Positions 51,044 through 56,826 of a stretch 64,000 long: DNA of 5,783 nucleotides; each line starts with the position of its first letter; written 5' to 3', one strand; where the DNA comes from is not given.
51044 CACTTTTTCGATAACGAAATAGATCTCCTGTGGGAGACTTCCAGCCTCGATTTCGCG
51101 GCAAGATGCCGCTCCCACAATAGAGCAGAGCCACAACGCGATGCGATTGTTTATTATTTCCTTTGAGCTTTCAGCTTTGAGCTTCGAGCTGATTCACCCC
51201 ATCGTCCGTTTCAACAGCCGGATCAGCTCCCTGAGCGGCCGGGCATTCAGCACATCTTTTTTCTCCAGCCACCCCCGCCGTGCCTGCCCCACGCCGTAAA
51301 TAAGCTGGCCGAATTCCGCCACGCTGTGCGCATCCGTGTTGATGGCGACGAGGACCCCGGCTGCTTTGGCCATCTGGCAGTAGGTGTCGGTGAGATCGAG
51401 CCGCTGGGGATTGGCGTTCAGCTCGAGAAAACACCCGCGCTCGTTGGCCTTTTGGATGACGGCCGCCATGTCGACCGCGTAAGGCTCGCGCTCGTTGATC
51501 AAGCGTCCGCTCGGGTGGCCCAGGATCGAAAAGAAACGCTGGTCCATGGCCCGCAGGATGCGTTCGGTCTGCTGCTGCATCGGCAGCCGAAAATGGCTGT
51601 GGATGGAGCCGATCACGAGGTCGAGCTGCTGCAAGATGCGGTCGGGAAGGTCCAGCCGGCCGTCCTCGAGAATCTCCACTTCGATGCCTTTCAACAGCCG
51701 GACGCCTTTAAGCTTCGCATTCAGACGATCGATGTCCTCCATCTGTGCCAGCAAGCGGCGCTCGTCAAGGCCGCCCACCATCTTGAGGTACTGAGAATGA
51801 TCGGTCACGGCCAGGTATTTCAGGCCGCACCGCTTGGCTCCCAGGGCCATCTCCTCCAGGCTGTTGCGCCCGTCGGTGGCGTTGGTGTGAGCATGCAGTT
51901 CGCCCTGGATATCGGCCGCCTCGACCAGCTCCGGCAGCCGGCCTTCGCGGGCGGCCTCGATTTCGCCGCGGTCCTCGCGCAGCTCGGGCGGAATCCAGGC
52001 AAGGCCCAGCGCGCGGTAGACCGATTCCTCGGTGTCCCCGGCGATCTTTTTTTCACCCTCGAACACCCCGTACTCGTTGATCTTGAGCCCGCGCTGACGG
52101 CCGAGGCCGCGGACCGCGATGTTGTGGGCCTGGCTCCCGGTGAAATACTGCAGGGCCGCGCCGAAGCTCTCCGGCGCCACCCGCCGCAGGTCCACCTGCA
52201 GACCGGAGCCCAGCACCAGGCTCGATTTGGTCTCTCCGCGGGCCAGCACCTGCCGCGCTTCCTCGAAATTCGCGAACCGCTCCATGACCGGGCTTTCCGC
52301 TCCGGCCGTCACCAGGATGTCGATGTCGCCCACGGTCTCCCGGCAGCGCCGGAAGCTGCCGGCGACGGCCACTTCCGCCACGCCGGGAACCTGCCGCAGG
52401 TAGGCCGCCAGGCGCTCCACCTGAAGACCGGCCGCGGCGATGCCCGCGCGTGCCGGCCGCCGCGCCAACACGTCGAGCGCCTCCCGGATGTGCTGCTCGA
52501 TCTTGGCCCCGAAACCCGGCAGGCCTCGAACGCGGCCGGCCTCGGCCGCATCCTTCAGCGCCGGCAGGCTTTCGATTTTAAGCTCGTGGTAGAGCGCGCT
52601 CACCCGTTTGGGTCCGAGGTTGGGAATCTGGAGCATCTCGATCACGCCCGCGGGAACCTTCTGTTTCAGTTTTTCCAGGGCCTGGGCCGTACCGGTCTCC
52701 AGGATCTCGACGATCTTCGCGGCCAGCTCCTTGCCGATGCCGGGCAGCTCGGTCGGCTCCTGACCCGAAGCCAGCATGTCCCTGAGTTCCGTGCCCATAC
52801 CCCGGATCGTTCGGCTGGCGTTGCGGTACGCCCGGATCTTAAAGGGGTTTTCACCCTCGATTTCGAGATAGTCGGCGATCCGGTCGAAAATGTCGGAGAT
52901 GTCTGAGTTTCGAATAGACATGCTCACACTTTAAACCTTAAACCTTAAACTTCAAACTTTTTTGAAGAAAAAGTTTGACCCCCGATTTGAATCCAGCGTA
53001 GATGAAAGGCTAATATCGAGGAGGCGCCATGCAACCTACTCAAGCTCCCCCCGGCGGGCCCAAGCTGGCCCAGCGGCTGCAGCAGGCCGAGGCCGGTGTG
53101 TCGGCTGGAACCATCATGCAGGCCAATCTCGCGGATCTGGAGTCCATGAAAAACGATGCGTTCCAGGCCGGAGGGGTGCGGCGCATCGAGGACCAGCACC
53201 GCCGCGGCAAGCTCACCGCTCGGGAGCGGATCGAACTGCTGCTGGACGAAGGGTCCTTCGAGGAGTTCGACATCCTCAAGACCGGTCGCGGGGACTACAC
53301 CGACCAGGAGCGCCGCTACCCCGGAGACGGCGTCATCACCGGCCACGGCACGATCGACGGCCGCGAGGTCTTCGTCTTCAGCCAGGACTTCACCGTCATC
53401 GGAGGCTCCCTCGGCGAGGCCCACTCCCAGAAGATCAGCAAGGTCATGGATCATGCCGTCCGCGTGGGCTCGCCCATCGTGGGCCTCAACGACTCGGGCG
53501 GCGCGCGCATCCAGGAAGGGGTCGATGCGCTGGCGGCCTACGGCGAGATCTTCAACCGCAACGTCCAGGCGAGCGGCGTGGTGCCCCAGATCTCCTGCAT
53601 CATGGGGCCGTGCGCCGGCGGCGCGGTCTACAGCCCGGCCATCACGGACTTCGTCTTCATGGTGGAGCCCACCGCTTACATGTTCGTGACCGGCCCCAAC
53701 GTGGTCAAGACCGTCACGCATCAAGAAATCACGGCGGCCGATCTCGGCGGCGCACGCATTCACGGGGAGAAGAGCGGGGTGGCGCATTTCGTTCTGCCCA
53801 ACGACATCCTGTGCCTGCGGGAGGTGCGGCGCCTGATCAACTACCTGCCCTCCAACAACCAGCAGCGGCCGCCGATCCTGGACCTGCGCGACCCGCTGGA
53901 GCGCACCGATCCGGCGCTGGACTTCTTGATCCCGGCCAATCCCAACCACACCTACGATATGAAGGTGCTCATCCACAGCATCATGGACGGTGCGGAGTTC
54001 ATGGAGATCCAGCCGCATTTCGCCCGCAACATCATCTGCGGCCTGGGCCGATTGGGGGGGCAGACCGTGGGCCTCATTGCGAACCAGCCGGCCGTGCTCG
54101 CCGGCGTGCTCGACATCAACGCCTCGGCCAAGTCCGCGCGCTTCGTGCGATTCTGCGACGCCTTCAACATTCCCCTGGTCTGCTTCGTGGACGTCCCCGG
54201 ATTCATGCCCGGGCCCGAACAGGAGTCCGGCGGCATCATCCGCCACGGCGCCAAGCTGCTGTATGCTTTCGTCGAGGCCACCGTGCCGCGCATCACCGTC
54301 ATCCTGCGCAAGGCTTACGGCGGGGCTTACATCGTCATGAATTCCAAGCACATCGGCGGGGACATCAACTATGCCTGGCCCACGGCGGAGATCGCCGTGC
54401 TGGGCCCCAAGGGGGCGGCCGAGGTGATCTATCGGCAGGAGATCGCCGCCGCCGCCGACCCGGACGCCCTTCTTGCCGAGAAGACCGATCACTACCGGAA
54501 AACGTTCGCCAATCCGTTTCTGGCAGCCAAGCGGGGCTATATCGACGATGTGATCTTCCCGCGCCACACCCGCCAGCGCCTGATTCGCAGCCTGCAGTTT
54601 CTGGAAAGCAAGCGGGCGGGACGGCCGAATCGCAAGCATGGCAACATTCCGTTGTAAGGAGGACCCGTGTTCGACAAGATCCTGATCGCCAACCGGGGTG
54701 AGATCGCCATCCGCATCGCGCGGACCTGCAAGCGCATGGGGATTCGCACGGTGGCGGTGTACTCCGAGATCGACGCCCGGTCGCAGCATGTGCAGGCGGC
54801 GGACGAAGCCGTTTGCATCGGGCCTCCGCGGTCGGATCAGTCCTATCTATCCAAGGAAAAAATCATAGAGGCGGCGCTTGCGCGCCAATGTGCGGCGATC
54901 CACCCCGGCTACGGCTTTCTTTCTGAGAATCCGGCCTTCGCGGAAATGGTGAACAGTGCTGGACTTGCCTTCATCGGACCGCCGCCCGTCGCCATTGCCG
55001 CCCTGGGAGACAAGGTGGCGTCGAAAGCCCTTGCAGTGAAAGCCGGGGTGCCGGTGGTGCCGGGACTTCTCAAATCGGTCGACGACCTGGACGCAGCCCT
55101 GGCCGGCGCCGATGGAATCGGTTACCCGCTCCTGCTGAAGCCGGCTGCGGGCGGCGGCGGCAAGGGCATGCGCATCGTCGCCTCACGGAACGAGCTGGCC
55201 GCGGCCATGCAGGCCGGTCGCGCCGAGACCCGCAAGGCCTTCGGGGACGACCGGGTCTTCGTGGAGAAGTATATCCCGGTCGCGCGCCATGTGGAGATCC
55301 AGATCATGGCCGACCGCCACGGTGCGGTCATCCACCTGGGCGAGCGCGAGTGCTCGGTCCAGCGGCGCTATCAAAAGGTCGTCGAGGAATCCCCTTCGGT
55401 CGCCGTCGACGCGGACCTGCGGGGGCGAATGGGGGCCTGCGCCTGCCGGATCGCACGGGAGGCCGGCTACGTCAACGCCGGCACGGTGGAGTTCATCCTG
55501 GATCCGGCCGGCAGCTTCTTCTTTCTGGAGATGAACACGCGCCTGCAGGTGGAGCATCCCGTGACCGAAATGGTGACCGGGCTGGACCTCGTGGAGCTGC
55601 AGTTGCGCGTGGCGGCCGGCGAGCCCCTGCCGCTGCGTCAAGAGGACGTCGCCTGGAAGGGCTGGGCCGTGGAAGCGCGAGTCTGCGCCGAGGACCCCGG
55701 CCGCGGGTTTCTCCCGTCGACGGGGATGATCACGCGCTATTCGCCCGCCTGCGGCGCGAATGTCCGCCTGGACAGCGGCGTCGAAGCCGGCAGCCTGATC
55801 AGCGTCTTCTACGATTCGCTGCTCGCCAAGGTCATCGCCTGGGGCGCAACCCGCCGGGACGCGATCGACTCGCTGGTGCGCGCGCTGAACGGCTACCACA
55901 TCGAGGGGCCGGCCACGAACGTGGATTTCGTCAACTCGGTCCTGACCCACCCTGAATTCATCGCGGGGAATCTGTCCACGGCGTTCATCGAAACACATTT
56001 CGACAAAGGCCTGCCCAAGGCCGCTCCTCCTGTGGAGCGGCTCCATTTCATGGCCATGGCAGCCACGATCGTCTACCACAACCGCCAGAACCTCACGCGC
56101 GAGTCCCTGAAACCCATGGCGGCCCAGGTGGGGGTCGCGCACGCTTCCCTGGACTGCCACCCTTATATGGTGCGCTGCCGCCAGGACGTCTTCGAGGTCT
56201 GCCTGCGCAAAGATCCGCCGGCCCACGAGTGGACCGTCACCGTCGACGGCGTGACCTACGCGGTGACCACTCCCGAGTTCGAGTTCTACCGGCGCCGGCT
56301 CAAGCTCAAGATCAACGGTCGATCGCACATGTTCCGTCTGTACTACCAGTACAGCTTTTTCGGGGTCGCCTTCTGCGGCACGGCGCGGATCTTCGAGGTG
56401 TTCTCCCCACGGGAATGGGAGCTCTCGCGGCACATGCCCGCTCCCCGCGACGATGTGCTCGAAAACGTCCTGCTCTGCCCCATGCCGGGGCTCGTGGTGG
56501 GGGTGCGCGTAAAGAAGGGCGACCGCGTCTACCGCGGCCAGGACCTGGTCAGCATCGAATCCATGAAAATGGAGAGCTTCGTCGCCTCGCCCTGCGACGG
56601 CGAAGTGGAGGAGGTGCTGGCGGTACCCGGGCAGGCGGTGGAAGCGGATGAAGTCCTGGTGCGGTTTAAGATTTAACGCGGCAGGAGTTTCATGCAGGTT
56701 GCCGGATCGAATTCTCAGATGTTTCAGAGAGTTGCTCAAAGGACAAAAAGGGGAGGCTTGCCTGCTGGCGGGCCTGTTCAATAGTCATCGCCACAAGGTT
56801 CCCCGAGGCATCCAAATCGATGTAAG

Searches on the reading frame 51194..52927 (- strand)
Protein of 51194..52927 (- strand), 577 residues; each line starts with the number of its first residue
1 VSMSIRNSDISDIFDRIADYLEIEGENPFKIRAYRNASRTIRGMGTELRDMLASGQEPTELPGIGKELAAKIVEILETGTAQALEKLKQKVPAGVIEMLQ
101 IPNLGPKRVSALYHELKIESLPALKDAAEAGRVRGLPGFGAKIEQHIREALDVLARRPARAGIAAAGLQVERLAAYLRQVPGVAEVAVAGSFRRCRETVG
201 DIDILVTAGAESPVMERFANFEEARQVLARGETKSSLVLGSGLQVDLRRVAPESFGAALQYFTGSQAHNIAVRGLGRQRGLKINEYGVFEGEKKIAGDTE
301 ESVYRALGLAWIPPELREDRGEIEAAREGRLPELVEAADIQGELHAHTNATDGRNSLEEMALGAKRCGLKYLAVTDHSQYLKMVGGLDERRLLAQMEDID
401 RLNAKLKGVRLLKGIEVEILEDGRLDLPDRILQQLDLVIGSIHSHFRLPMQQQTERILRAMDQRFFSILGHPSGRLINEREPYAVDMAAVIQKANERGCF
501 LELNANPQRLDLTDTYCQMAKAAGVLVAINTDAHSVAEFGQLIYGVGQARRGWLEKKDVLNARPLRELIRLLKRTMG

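Call 91: search_protein_families(library=pfam, proteins=[window:51194-52927:-], max_evalue=0.00001)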
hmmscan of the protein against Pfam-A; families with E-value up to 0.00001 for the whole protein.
window:51194-52927:- (577 aa): 5 families
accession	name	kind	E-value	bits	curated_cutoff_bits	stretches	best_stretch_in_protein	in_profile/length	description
PF14716.13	HHH_8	-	3e-26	92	30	1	6-80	2-72/73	Helix-hairpin-helix domain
PF14791.11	DNA_pol_B_thumb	-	1.3e-22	79.8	25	1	258-318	1-63/63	DNA polymerase beta thumb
PF14520.12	HHH_5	-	2.5e-12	47.5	27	1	97-151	3-55/57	Helix-hairpin-helix domain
PF02811.25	PHP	-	7.4e-11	43.1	26.4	1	343-505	1-163/164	PHP domain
PF14792.12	DNA_pol_B_palm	-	7.1e-06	26.7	25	0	176-211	17-52/113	DNA polymerase beta palm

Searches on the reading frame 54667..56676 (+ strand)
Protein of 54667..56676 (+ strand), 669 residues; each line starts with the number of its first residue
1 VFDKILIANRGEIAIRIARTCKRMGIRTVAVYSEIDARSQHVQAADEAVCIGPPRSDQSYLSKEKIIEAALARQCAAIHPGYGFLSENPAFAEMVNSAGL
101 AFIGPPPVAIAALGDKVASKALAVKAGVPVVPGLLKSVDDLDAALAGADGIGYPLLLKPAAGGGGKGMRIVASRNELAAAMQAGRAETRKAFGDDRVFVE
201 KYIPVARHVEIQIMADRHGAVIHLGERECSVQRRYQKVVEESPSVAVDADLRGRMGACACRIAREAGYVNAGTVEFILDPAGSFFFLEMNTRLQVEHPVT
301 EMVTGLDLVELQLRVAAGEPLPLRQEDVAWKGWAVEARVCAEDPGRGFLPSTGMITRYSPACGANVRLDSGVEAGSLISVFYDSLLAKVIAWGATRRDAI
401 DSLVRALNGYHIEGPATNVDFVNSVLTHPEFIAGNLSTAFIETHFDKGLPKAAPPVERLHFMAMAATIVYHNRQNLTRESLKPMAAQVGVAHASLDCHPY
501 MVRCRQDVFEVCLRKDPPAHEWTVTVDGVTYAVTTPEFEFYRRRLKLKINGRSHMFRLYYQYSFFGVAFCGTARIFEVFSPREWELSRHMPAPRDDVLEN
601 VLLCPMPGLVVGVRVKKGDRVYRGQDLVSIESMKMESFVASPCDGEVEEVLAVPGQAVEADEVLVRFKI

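Call 91: search_protein_families(library=pfam, proteins=[window:54667-56676:+], max_evalue=0.00001)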
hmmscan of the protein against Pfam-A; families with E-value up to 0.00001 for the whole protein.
window:54667-56676:+ (669 aa): 7 families
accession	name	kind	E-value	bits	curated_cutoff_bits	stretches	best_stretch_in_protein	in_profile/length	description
PF02786.22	CPSase_L_D2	-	1.9e-72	243.7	19.8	1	115-322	1-209/211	Carbamoyl-phosphate synthase L chain, ATP binding domain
PF00289.28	Biotin_carb_N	-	9.1e-46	155.3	25.5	1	1-109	1-109/110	Biotin carboxylase, N-terminal domain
PF02785.25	Biotin_carb_C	-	1.3e-36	125.4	32.4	1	336-442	1-107/108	Biotin carboxylase C-terminal domain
PF00364.28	Biotin_lipoyl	-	4.9e-14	52.4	22.1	1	604-666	5-72/73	Biotin-requiring enzyme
PF07478.18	Dala_Dala_lig_C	-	1.1e-10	41.8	24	1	149-291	33-174/204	D-ala D-ala ligase C-terminus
PF18140.6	PCC_BT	-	7.3e-07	29.8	23.5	1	498-591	32-124/126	Propionyl-coenzyme A carboxylase BT domain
PF02222.28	ATP-grasp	-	8.7e-06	25.9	27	0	138-279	16-150/179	ATP-grasp domain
